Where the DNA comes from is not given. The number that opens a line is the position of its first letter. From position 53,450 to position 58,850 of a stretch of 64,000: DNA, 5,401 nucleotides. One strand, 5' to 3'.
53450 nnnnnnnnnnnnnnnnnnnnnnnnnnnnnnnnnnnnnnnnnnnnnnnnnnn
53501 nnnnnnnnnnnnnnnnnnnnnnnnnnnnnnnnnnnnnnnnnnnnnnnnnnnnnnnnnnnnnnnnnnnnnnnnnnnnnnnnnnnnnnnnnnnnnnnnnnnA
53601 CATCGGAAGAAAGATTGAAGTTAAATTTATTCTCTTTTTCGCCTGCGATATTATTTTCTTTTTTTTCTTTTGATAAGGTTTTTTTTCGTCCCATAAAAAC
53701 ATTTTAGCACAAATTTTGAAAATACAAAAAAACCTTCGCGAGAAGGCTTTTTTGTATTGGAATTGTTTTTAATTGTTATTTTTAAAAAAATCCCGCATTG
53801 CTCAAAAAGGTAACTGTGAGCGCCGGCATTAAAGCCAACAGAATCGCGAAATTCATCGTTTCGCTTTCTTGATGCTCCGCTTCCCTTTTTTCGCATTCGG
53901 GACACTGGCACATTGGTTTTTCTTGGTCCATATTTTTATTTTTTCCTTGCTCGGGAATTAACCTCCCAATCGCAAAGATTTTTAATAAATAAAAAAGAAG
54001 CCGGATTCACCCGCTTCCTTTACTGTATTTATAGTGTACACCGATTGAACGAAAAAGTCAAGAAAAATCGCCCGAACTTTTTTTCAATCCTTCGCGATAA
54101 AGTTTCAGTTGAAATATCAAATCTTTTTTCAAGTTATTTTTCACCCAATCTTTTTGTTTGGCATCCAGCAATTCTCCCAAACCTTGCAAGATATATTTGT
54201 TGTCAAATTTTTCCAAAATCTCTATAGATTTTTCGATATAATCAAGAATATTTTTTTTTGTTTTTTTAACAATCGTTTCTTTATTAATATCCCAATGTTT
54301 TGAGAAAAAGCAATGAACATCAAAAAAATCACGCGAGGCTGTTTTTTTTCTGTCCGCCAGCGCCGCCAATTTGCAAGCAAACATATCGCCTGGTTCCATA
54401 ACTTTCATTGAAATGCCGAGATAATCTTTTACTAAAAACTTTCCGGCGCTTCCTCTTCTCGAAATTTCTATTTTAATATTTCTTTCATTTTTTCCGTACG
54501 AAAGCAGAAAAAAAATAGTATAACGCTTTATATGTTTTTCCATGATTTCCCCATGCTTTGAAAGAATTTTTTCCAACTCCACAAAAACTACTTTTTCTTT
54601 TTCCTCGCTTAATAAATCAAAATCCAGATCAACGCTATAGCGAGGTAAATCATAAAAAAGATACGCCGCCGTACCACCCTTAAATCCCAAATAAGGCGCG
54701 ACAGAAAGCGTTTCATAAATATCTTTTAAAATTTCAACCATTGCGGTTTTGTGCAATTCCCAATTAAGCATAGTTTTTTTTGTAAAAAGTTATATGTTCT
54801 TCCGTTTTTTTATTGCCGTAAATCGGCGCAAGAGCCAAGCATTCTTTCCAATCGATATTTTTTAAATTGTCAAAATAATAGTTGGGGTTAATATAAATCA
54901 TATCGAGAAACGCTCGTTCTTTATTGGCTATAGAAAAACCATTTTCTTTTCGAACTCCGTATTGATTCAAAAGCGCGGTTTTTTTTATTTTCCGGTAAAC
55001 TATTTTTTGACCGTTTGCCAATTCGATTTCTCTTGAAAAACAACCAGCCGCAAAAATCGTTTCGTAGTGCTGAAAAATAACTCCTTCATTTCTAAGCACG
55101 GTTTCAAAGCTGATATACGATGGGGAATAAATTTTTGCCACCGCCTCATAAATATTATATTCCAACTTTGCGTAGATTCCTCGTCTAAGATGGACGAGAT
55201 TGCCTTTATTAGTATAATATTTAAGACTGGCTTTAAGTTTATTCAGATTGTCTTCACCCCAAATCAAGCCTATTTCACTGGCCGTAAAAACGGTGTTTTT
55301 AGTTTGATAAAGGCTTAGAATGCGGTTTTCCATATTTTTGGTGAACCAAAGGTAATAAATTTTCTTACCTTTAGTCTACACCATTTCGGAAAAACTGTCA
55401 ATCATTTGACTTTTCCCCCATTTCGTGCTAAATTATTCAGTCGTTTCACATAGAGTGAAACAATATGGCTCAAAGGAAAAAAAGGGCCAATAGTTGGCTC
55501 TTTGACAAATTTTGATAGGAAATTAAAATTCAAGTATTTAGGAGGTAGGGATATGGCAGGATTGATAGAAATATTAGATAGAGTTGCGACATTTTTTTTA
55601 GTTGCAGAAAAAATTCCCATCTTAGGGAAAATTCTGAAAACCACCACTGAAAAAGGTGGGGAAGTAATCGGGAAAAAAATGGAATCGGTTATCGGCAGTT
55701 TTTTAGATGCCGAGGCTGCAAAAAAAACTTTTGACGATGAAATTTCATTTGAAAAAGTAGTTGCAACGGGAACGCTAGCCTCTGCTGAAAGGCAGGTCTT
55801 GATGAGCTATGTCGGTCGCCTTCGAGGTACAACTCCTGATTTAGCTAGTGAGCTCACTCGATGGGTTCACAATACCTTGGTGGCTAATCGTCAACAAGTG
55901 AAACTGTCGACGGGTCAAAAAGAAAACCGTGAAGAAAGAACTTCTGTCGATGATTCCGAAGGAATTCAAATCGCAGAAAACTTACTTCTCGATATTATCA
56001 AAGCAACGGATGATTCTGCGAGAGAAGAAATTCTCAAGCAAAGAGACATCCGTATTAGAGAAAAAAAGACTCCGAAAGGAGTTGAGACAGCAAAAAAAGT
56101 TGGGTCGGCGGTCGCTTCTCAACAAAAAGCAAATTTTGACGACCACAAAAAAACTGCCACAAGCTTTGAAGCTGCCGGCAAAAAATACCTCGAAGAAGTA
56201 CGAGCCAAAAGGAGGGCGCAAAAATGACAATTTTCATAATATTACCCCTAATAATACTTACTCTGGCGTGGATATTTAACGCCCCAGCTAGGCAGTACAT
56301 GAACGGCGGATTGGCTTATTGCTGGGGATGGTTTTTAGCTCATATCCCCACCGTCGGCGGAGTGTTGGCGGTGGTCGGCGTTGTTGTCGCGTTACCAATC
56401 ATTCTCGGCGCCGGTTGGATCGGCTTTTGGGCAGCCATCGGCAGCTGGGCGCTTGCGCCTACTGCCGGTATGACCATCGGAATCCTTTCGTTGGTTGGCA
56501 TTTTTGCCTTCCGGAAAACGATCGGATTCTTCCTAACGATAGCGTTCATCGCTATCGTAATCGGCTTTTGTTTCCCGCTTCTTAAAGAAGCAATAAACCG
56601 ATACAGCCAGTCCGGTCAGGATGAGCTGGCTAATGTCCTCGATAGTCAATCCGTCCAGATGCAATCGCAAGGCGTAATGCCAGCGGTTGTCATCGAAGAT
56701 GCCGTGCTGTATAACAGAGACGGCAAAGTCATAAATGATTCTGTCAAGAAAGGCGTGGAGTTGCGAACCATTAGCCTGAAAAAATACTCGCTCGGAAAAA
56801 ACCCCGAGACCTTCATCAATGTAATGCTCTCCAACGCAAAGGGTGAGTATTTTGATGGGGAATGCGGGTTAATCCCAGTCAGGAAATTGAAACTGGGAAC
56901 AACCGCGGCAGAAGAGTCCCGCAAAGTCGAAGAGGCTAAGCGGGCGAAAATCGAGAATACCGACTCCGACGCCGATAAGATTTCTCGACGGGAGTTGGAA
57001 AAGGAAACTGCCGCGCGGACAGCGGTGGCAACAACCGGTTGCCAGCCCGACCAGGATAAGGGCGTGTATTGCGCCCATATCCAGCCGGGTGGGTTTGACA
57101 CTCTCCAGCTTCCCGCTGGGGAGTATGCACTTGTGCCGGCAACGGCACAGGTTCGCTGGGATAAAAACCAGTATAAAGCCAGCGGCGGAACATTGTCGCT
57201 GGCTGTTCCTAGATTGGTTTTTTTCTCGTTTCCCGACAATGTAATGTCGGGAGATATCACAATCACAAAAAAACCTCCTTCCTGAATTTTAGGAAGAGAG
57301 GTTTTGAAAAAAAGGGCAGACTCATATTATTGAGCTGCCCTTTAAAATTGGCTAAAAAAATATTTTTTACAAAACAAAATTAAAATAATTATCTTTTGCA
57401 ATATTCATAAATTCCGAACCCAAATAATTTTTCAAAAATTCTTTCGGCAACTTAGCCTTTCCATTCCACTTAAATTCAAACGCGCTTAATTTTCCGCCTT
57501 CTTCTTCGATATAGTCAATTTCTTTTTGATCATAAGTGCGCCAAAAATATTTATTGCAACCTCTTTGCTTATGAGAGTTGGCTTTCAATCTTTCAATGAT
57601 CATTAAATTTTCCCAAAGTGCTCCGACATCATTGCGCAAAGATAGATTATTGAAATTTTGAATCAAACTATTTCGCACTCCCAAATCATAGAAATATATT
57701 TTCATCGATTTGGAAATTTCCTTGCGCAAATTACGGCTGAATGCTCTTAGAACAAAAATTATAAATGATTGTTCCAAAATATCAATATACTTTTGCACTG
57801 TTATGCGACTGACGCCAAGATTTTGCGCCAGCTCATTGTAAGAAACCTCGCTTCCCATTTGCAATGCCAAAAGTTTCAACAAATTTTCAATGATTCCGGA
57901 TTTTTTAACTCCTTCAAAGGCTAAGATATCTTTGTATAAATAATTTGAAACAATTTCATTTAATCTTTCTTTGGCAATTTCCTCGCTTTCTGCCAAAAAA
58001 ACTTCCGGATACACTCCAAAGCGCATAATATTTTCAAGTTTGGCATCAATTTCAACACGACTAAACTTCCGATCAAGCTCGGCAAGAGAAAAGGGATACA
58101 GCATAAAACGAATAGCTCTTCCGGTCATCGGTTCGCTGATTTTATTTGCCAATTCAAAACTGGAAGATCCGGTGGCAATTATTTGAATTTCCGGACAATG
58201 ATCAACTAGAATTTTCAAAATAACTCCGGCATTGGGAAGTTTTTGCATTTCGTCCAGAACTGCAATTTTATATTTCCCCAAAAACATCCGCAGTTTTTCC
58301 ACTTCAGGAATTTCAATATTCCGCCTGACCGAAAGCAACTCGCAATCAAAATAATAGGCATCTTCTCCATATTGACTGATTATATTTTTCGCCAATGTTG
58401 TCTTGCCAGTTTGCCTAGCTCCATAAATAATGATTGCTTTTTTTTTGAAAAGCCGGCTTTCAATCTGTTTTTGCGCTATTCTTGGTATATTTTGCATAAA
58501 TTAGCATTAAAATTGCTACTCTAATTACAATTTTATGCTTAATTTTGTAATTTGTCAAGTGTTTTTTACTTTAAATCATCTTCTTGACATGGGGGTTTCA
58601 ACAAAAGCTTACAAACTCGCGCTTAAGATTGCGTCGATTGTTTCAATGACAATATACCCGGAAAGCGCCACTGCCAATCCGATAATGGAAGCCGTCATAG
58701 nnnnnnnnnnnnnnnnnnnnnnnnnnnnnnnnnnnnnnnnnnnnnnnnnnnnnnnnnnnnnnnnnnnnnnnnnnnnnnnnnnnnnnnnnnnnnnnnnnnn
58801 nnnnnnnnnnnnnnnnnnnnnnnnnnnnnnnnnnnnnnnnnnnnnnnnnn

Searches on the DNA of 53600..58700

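Call 121: search_rna_families(source=window, start=53600, end=58700, threshold=evalue, max_evalue=1)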
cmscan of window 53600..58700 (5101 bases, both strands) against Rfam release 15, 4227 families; matches with E-value up to 1: 6.
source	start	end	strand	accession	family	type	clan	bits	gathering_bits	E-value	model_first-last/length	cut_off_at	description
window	53657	53755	+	RF04180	BTnc231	Gene; sRNA;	-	27.5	80.4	0.012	1-154/154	no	Bacteroides sRNA BTnc231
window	53684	53759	+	RF02059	STnc50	Gene; sRNA;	-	24.8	55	0.64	1-84/84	no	Salmonella enterica sRNA STnc40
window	53707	53789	-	RF02621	BSnc120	Gene; sRNA;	-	24.4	114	0.03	1-88/88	no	Brucella sRNA 120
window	53724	53859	-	RF04180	BTnc231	Gene; sRNA;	-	22.1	80.4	0.28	1-154/154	no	Bacteroides sRNA BTnc231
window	57210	57324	+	RF00564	SCARNA11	Gene; snRNA; snoRNA; scaRNA;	-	22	37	0.41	1-140/140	no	Small Cajal body specific RNA 11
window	54941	55048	-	RF03102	RAGATH-33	Gene; sRNA;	-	20.4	120.4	0.75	1-113/113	no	RAGATH-33 RNA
